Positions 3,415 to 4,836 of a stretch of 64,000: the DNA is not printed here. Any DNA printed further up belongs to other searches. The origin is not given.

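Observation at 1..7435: Candidate biosynthetic operon for a sulfated N-acyl lipid: two desaturases, ACP, FAAL, GNAT, sulfotransferase and a DHOD-like Fe-S flavoprotein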

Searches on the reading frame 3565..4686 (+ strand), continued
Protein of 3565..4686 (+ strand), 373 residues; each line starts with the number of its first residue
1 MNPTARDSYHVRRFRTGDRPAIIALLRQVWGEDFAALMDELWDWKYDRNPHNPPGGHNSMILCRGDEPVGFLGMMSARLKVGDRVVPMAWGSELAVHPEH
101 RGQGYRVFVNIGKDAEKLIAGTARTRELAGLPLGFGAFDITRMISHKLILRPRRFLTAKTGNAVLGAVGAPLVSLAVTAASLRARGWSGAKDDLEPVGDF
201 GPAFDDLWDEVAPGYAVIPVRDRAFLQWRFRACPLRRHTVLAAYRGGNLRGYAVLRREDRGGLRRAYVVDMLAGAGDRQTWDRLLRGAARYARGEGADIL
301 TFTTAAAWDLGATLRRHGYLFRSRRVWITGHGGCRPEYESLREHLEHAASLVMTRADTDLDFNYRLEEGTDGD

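Call 43: search_protein_families(library=pfam, proteins=[L015:9512-10924:+, L015:10931-12016:+, L015:4632-6959:+, L009:8083-9150:+, L009:9184-10017:+, L009:6673-7839:+, L009:11131-11859:-, L014:7638-8630:+, L014:8591-9556:+, L014:10621-11934:+], max_evalue=0.001)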
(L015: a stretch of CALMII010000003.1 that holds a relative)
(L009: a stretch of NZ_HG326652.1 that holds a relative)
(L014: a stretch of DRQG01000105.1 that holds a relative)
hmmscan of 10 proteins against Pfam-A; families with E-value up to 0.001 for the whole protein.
L015:9512-10924:+ (470 aa): 0 families

L015:10931-12016:+ (361 aa): 1 family
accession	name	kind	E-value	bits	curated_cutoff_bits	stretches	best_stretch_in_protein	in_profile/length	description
PF00248.27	Aldo_ket_red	-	1.4e-47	162.6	24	1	66-341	1-289/291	Aldo/keto reductase family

L015:4632-6959:+ (775 aa): 3 families
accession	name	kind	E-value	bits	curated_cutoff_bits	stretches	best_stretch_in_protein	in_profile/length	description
PF00733.27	Asn_synthase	-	6.7e-96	322.5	21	1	358-737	1-342/354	Asparagine synthase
PF13537.11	GATase_7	-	1.1e-44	151.9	25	1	164-283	1-123/123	Glutamine amidotransferase domain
PF13522.11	GATase_6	-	5.4e-41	140.1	27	1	149-277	1-130/130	Glutamine amidotransferase domain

L009:8083-9150:+ (355 aa): 0 families

L009:9184-10017:+ (277 aa): 1 family
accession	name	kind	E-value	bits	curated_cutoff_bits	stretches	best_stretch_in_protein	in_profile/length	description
PF01522.26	Polysacc_deac_1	-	7.4e-16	58.7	23.1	1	72-206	6-122/124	Polysaccharide deacetylase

L009:6673-7839:+ (388 aa): 3 families
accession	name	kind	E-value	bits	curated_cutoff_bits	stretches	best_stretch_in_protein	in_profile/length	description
PF13692.12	Glyco_trans_1_4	-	3.4e-26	92.6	27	1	217-349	3-142/142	Glycosyl transferases group 1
PF00534.26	Glycos_transf_1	-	3.8e-25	88.8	26.4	1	210-361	10-170/172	Glycosyl transferases group 1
PF20706.3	GT4-conflict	-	2.4e-06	27.2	26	1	266-370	258-379/385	Family 4 Glycosyltransferase in conflict systems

L009:11131-11859:- (242 aa): 7 families
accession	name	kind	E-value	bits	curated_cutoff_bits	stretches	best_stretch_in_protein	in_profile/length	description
PF13649.12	Methyltransf_25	-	1.5e-14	54.9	27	1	103-188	1-92/97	Methyltransferase domain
PF08241.18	Methyltransf_11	-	7.8e-14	52.5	21.2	1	104-189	1-87/95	Methyltransferase domain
PF13847.12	Methyltransf_31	-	3.3e-12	46.7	27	1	102-191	6-103/145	Methyltransferase domain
PF08242.18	Methyltransf_12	-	5.8e-12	46.6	30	1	104-188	1-91/98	Methyltransferase domain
PF05401.17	NodS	-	4.2e-11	43.5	24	1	60-188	4-132/201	Nodulation protein S (NodS)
PF13489.12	Methyltransf_23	-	6.1e-10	39.5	27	1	100-190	23-109/164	Methyltransferase domain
PF07021.18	MetW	-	0.00099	19.2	21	0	99-197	13-110/193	Methionine biosynthesis protein MetW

L014:7638-8630:+ (330 aa): 1 family
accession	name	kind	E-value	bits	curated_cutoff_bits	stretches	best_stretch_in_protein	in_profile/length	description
PF01522.26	Polysacc_deac_1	-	2e-22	79.9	23.1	1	82-285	2-121/124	Polysaccharide deacetylase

L014:8591-9556:+ (321 aa): 1 family
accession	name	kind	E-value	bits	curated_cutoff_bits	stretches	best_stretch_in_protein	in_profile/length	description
PF04892.17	VanZ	-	0.00015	22.9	30.1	1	51-127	56-122/126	VanZ like family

L014:10621-11934:+ (437 aa): 1 family
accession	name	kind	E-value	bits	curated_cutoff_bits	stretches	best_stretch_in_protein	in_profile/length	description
PF04015.17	DUF362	-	1.2e-10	42.2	24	1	275-384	102-198/200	Domain of unknown function (DUF362)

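Call 53: find_encoding_contigs(protein=P0007, flank=10000, max_places=3)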
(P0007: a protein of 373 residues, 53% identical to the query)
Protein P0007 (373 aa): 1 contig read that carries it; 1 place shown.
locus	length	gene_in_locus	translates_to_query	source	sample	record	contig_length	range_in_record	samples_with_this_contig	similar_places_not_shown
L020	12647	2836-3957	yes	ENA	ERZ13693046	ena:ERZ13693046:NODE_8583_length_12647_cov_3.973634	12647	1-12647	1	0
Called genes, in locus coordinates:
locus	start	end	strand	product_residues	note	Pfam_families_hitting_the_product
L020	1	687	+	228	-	?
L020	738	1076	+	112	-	PF00550:PP-binding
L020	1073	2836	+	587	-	PF00501:AMP-binding, PF23024:AMP-dom_DIP2-like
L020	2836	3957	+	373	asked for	PF00583:Acetyltransf_1 (faint)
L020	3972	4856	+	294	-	PF06990:Gal-3-0_sulfotr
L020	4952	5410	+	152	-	-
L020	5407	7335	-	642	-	PF08439:Peptidase_M3_N (weak), PF01432:Peptidase_M3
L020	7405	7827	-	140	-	-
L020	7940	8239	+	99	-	-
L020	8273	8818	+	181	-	-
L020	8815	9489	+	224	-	-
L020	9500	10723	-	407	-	-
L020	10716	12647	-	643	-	?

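Call 65: find_related_loci(query=A1, collection=metagenome_contigs, flank=10000)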
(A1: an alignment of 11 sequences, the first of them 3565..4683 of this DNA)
Query A1 (373 aa) in metagenome_contigs; peptide patterns used: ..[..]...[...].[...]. (x = any residue, [..] = any of these).
37 stretches matched a pattern; 9 encode a relative of the query (tblastn E <= 1e-3); 9 distinct loci.
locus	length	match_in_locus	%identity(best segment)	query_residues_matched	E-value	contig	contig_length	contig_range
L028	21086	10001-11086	71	3-364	5e-162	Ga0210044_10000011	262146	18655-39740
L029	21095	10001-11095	53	9-373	1e-121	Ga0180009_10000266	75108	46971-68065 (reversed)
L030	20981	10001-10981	23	11-363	6e-27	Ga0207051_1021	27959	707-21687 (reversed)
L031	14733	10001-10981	23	11-363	5e-27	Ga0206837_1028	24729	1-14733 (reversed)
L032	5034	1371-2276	23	60-363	2e-13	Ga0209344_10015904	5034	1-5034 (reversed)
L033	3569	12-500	31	193-361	8e-12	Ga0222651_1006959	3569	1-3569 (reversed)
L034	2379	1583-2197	24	150-371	3e-10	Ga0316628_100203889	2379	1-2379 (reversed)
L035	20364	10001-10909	26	44-348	2e-8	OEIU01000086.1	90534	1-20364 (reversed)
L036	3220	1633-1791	32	290-333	5e-4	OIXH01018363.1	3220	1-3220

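Call 78: search_protein_representatives(alignment_id=A1)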
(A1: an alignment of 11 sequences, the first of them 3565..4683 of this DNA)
Query: 11 sequences, 364 profile positions. Proteins with E-value up to 0.001 (for the whole library): 16847; up to 1e-10: 9835; up to 1e-30: 1289. The best 150 are listed.
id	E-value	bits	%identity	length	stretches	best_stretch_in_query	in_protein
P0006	4.9e-167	572.2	-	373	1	4-364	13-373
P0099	2.3e-98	346.3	-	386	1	7-362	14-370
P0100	1.1e-96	340.7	-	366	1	6-364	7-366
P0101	6.5e-75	269.2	-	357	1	6-361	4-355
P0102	8.3e-74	265.5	-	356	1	8-361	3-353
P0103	1.0e-72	261.9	-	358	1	7-325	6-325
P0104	2.2e-71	257.5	-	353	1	11-360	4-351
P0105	1.3e-70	255.0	-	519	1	5-361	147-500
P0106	3.1e-69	250.5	-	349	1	16-361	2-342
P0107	5.9e-69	249.5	-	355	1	7-361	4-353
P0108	8.8e-68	245.7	-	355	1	19-361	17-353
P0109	6.1e-67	242.9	-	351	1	9-360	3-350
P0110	8.9e-67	242.4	-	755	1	5-361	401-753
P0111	5.0e-66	239.9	-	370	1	6-361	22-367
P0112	5.3e-66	239.8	-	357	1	6-361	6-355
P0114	4.6e-65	236.8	-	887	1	6-361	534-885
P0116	1.2e-63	232.1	-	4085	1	7-360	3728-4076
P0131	3.1e-58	214.3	-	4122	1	7-361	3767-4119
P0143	3.2e-54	201.1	-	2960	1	7-323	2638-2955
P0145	3.8e-54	200.8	-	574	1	10-363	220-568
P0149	1.0e-53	199.4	-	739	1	5-362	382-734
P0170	4.5e-51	190.7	-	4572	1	6-362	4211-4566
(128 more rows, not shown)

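Call 79: search_protein_families(library=pfam, proteins=[P0143, P0116, P0114, P0110, P0149], max_evalue=0.00001)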
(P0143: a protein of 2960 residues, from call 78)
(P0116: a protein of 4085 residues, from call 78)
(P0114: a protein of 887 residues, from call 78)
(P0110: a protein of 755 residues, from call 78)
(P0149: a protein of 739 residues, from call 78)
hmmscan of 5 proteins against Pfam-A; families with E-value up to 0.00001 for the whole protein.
P0143 (2960 aa): 14 families
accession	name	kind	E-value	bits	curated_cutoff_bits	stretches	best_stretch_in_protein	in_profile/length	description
PF00109.32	ketoacyl-synt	-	1.3e-98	330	20.8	1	43-291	2-252/252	Beta-ketoacyl synthase, N-terminal domain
PF00668.25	Condensation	-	3.6e-95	319.8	30.6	1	1551-1995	5-456/456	Condensation domain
PF00501.34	AMP-binding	-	1.3e-94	317.6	29.9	1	2016-2359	2-384/384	AMP-binding enzyme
PF08659.16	KR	-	1.3e-55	188.5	22.6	1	1167-1347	1-179/180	KR domain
PF00698.26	Acyl_transf_1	-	2.6e-54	185.3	32.7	1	577-891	2-315/319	Acyl transferase domain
PF02801.28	Ketoacyl-synt_C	-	5.2e-44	149.5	20.8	1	300-416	2-118/119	Beta-ketoacyl synthase, C-terminal domain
PF00550.31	PP-binding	-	2.4e-33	114.6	20.8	2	2523-2586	2-67/67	Phosphopantetheine attachment site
PF22621.2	CurL-like_PKS_C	-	4.3e-20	71.9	27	1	487-549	2-64/64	CurL-like, PKS C-terminal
PF16197.11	KAsynt_C_assoc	-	2.7e-17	63.6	33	1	419-535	1-108/111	Ketoacyl-synthetase C-terminal extension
PF00106.31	adh_short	-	2e-14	53.9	26.6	1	1169-1330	3-162/195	short chain dehydrogenase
PF22336.2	RhiE-like_linker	-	3.2e-14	53.1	27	1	490-555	2-66/67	RhiE-like, KS-MAT linker domain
PF13561.12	adh_short_C2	-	1.5e-12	48.1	27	1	1178-1327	8-153/236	Enoyl-(Acyl carrier protein) reductase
PF13193.12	AMP-binding_C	-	1.5e-09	39.1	24.5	1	2419-2493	2-76/76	AMP-binding enzyme C-terminal domain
PF00108.29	Thiolase_N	-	3.4e-06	27.1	26.4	1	203-242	75-114/260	Thiolase, N-terminal domain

P0116 (4085 aa): 15 families
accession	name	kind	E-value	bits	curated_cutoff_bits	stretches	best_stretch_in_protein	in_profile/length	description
PF00109.32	ketoacyl-synt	-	1.8e-203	673.6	20.8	2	709-958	2-252/252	Beta-ketoacyl synthase, N-terminal domain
PF00698.26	Acyl_transf_1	-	6.5e-118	394.3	32.7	2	2748-3064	2-312/319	Acyl transferase domain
PF08659.16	KR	-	2.3e-115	383.2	22.6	2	3345-3525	1-179/180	KR domain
PF02801.28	Ketoacyl-synt_C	-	1.8e-86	286.5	20.8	2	2471-2588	1-118/119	Beta-ketoacyl synthase, C-terminal domain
PF00501.34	AMP-binding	-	5.2e-60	203.7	29.9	1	32-423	4-384/384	AMP-binding enzyme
PF00550.31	PP-binding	-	1.3e-45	154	20.8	3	2126-2190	3-67/67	Phosphopantetheine attachment site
PF16197.11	KAsynt_C_assoc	-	1.3e-26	93.6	33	2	2591-2706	1-108/111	Ketoacyl-synthetase C-terminal extension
PF00106.31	adh_short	-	1.9e-26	93.2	26.6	2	1843-2004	4-163/195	short chain dehydrogenase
PF13561.12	adh_short_C2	-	2.9e-22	79.8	27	2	3356-3506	8-154/236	Enoyl-(Acyl carrier protein) reductase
PF22621.2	CurL-like_PKS_C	-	3.8e-22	78.4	27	2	2658-2720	2-64/64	CurL-like, PKS C-terminal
PF00108.29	Thiolase_N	-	7.8e-11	42.3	26.4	0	861-908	64-113/260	Thiolase, N-terminal domain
PF22336.2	RhiE-like_linker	-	2.3e-09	37.5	27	0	2661-2726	2-66/67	RhiE-like, KS-MAT linker domain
PF23297.2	ACP_SdgA_C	-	1.6e-08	35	27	0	2125-2191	15-80/95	Highly reducing polyketide synthase sdgA, C-terminal ACP domain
PF01370.27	Epimerase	-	5.9e-08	32.9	20.9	0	1843-1979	2-119/240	NAD dependent epimerase/dehydratase family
PF23024.1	AMP-dom_DIP2-like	-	2.2e-06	28.1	27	1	467-579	2-106/110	Disco-interacting protein 2-like, AMP domain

P0114 (887 aa): 3 families
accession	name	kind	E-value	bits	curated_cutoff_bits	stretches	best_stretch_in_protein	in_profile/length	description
PF00501.34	AMP-binding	-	1.5e-70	238.4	29.9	1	1-283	63-384/384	AMP-binding enzyme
PF00550.31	PP-binding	-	1.5e-16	60.9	20.8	1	449-510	4-67/67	Phosphopantetheine attachment site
PF13193.12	AMP-binding_C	-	6e-10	40.3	24.5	1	343-417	2-76/76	AMP-binding enzyme C-terminal domain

P0110 (755 aa): 4 families
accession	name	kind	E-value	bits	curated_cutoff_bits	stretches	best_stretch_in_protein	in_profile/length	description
PF08659.16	KR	-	4.8e-61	206.2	22.6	1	27-206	1-180/180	KR domain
PF00550.31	PP-binding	-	1.6e-16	60.7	20.8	1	308-373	2-67/67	Phosphopantetheine attachment site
PF00106.31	adh_short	-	1.8e-15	57.4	26.6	1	30-188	4-162/195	short chain dehydrogenase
PF13561.12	adh_short_C2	-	4e-11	43.4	27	1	37-186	7-154/236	Enoyl-(Acyl carrier protein) reductase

P0149 (739 aa): 5 families
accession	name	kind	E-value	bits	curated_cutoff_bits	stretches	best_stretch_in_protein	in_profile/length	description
PF08659.16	KR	-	8.7e-52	176.1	22.6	1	1-178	4-179/180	KR domain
PF00106.31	adh_short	-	3.4e-15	56.5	26.6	1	1-165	4-166/195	short chain dehydrogenase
PF00550.31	PP-binding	-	2.1e-13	50.7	20.8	1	287-350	5-67/67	Phosphopantetheine attachment site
PF13561.12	adh_short_C2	-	1e-12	48.6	27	1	9-159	8-154/236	Enoyl-(Acyl carrier protein) reductase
PF23297.2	ACP_SdgA_C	-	1.7e-06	28.5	27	1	281-352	11-81/95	Highly reducing polyketide synthase sdgA, C-terminal ACP domain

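Call 80: search_protein_families(library=pfam, proteins=[P0170, P0131, P0105, P0145], max_evalue=0.00001)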
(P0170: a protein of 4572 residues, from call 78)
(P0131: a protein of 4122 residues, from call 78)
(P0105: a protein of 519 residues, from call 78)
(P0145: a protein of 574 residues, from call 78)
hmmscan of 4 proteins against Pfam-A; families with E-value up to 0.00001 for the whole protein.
P0170 (4572 aa): 17 families
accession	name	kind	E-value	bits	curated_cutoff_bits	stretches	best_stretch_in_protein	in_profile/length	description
PF00109.32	ketoacyl-synt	-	1.8e-191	634.3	20.8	2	1575-1823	2-252/252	Beta-ketoacyl synthase, N-terminal domain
PF00698.26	Acyl_transf_1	-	1.7e-115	386.3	32.7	2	2122-2447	2-318/319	Acyl transferase domain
PF08659.16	KR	-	5.6e-112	372.2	22.6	2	2742-2921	1-179/180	KR domain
PF00668.25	Condensation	-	1.6e-95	321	30.6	1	3131-3574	6-456/456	Condensation domain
PF00501.34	AMP-binding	-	1.3e-90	304.4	29.9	1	3595-3940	2-384/384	AMP-binding enzyme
PF02801.28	Ketoacyl-synt_C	-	1.8e-85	283.3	20.8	2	1831-1948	1-118/119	Beta-ketoacyl synthase, C-terminal domain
PF00550.31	PP-binding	-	1.5e-49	166.5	20.8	3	4104-4167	2-67/67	Phosphopantetheine attachment site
PF22621.2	CurL-like_PKS_C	-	2.8e-43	146.1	27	2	2031-2094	2-64/64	CurL-like, PKS C-terminal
PF16197.11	KAsynt_C_assoc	-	1.9e-39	134.9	33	2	427-543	1-110/111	Ketoacyl-synthetase C-terminal extension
PF00106.31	adh_short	-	7.2e-32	110.9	26.6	2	2744-2902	3-160/195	short chain dehydrogenase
PF13561.12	adh_short_C2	-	1.7e-25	90.5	27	2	2753-2902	8-154/236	Enoyl-(Acyl carrier protein) reductase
PF22336.2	RhiE-like_linker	-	1.6e-22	79.7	27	2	2034-2100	2-66/67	RhiE-like, KS-MAT linker domain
PF00108.29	Thiolase_N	-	2.3e-12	47.3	26.4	0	1733-1776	71-116/260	Thiolase, N-terminal domain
PF01370.27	Epimerase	-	4.1e-12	46.5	20.9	0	2745-2884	2-120/240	NAD dependent epimerase/dehydratase family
PF23297.2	ACP_SdgA_C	-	1.8e-10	41.2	27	0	3035-3107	15-86/95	Highly reducing polyketide synthase sdgA, C-terminal ACP domain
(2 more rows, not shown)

P0131 (4122 aa): 15 families
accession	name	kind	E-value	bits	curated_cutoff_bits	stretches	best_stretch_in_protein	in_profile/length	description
PF00109.32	ketoacyl-synt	-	3.2e-190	630.2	20.8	2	709-958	2-252/252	Beta-ketoacyl synthase, N-terminal domain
PF00698.26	Acyl_transf_1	-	2.6e-116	389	32.7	2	1242-1528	2-280/319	Acyl transferase domain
PF08659.16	KR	-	1.2e-113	377.7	22.6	2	1825-2006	1-179/180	KR domain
PF02801.28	Ketoacyl-synt_C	-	6.2e-83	275.1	20.8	2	967-1083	2-118/119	Beta-ketoacyl synthase, C-terminal domain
PF00501.34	AMP-binding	-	9.3e-57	193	29.9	1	27-419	2-384/384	AMP-binding enzyme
PF00550.31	PP-binding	-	6.6e-45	151.7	20.8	3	3664-3730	1-67/67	Phosphopantetheine attachment site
PF16197.11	KAsynt_C_assoc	-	1.2e-36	125.9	33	2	2637-2753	1-107/111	Ketoacyl-synthetase C-terminal extension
PF22621.2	CurL-like_PKS_C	-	7.2e-32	109.6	27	2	2705-2768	1-64/64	CurL-like, PKS C-terminal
PF00106.31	adh_short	-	2e-24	86.6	26.6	2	3385-3542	3-160/195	short chain dehydrogenase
PF22336.2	RhiE-like_linker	-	1.1e-19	70.6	27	2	1156-1223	1-67/67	RhiE-like, KS-MAT linker domain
PF13561.12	adh_short_C2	-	3.9e-17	63.1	27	1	3393-3541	7-153/236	Enoyl-(Acyl carrier protein) reductase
PF23297.2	ACP_SdgA_C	-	5.4e-15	55.7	27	0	2113-2166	8-61/95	Highly reducing polyketide synthase sdgA, C-terminal ACP domain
PF00108.29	Thiolase_N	-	1.7e-09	37.9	26.4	0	2413-2459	67-113/260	Thiolase, N-terminal domain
PF01370.27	Epimerase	-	5.6e-09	36.2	20.9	0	3386-3509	2-108/240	NAD dependent epimerase/dehydratase family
PF23024.1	AMP-dom_DIP2-like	-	4.7e-06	27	27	0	463-575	2-106/110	Disco-interacting protein 2-like, AMP domain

P0105 (519 aa): 1 family
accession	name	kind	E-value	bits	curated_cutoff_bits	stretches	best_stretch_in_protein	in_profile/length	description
PF00550.31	PP-binding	-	2.6e-15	56.9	20.8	1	58-121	2-65/67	Phosphopantetheine attachment site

P0145 (574 aa): 1 family
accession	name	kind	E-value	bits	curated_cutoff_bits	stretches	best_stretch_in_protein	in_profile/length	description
PF00550.31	PP-binding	-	4e-15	56.3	20.8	1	107-173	2-67/67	Phosphopantetheine attachment site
